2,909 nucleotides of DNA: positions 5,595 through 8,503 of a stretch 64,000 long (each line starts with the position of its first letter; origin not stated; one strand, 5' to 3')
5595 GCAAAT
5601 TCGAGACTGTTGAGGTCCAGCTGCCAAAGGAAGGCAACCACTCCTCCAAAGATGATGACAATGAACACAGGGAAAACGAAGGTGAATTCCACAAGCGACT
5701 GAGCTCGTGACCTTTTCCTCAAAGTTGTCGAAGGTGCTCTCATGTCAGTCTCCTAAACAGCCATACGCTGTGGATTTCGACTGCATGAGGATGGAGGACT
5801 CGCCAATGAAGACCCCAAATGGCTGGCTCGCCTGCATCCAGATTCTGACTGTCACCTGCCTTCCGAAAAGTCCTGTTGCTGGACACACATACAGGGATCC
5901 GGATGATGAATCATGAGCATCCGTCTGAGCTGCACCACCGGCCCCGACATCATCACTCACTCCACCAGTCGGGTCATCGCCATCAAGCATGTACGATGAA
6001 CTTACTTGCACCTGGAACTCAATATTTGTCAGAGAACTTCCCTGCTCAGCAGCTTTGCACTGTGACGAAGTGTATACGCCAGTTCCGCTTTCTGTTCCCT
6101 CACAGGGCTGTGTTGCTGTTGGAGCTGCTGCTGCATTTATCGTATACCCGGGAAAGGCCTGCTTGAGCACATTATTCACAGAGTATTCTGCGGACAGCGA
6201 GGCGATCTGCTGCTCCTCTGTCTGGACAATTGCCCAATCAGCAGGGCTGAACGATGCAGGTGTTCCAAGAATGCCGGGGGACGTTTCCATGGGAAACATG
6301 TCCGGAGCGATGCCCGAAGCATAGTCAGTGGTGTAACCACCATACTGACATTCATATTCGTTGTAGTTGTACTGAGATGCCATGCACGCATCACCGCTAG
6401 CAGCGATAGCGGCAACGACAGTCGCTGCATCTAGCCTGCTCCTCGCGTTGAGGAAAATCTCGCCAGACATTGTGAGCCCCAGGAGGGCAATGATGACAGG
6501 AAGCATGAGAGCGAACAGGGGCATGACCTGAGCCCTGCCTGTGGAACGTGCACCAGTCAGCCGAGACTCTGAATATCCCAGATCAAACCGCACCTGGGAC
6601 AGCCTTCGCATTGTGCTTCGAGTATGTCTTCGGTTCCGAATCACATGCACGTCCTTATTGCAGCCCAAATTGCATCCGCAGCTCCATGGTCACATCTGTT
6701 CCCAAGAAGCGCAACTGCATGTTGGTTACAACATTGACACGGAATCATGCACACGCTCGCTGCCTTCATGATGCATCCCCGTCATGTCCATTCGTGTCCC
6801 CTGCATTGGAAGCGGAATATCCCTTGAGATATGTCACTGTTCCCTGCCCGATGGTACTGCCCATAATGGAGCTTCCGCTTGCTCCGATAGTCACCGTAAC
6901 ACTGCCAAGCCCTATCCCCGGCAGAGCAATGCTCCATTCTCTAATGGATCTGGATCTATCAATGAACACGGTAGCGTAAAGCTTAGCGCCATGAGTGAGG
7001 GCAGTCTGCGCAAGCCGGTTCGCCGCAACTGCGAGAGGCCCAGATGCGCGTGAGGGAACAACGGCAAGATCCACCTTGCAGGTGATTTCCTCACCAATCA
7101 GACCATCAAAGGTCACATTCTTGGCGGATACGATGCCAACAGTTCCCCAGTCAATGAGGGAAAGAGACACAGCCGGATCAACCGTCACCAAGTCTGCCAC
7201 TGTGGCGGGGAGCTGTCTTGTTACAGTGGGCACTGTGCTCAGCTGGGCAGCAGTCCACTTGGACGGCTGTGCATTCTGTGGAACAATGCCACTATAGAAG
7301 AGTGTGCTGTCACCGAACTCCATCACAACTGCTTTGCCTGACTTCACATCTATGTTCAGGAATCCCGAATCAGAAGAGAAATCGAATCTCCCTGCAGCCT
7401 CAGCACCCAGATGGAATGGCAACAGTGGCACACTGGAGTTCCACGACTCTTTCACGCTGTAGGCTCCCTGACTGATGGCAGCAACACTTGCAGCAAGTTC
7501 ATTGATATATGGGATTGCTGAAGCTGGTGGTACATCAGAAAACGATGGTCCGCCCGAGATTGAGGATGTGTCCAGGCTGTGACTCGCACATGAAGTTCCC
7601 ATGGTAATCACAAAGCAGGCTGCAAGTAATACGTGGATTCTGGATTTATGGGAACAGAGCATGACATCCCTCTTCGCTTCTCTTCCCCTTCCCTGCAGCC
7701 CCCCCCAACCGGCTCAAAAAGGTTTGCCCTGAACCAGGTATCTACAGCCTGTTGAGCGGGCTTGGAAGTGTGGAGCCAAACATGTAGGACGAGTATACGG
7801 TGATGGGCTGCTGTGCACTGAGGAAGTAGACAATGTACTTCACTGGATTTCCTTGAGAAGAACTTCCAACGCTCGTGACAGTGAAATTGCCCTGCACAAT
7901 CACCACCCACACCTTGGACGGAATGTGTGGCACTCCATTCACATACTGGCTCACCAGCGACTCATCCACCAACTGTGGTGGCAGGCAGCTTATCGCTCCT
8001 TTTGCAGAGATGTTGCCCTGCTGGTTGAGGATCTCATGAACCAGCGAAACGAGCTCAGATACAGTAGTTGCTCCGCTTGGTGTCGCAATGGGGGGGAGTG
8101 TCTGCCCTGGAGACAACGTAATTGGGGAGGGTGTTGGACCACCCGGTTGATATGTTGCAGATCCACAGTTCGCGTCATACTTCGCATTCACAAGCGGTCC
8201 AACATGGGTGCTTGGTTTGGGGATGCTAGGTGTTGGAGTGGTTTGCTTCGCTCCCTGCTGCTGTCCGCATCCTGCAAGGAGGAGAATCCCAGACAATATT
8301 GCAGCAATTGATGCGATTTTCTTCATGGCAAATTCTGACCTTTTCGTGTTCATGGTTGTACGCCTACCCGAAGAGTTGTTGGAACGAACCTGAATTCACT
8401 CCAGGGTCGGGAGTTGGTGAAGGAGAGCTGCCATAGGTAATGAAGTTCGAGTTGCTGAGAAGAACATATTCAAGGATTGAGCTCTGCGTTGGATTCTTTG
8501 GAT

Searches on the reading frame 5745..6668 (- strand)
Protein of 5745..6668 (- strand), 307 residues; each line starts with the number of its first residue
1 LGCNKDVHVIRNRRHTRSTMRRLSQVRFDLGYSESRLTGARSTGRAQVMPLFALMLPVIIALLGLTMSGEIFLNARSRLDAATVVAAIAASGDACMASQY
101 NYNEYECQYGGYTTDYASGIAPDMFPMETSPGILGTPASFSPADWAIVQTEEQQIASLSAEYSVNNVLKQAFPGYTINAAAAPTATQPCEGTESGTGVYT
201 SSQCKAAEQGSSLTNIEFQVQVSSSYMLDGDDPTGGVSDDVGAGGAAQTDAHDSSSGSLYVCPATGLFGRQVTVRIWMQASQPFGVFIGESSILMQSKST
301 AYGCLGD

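Call 4: search_protein_families(library=pfam, proteins=[window:5745-6668:-], max_evalue=0.1)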
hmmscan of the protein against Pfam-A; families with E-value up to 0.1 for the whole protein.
window:5745-6668:- (307 aa): 1 family
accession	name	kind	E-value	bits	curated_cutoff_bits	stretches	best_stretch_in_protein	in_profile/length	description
PF07811.17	TadE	-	0.012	16.1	22.9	1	52-86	7-41/43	TadE-like protein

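Call 13: search_protein_families(library=ncbifam, proteins=[window:5745-6668:-], max_evalue=1)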
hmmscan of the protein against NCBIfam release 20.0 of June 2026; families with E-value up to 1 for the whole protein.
window:5745-6668:- (307 aa): 0 families

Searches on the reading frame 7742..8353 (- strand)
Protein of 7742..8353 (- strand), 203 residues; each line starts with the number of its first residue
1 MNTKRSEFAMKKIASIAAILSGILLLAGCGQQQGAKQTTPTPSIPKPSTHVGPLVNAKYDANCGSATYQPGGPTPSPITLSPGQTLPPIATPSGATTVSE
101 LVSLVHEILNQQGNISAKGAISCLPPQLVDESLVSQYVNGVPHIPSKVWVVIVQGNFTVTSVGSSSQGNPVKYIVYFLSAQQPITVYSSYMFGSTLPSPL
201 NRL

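Call 4: search_protein_families(library=pfam, proteins=[window:7742-8353:-], max_evalue=0.1)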
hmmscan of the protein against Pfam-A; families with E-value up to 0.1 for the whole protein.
window:7742-8353:- (203 aa): 0 families

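Call 13: search_protein_families(library=ncbifam, proteins=[window:7742-8353:-], max_evalue=1)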
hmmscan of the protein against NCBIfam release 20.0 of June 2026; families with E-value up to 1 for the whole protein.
window:7742-8353:- (203 aa): 4 families
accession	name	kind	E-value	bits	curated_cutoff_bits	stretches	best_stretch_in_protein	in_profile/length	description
NF047847.2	SS_mature_LptM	equivalog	0.00012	22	27.7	1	10-31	1-22/31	LPS translocon maturation chaperone LptM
NF047408.1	SA0632_fam_LP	equivalog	0.014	15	70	1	10-33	1-22/68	SA0632 family lipoprotein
NF058647.1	lipo_LytA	equivalog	0.097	12.9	110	1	10-39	1-28/107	acidic lipoprotein LytA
NF033553.1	MerP_Gpos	exception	0.17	11.7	110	0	11-39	3-31/112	mercury resistance system substrate-binding protein MerP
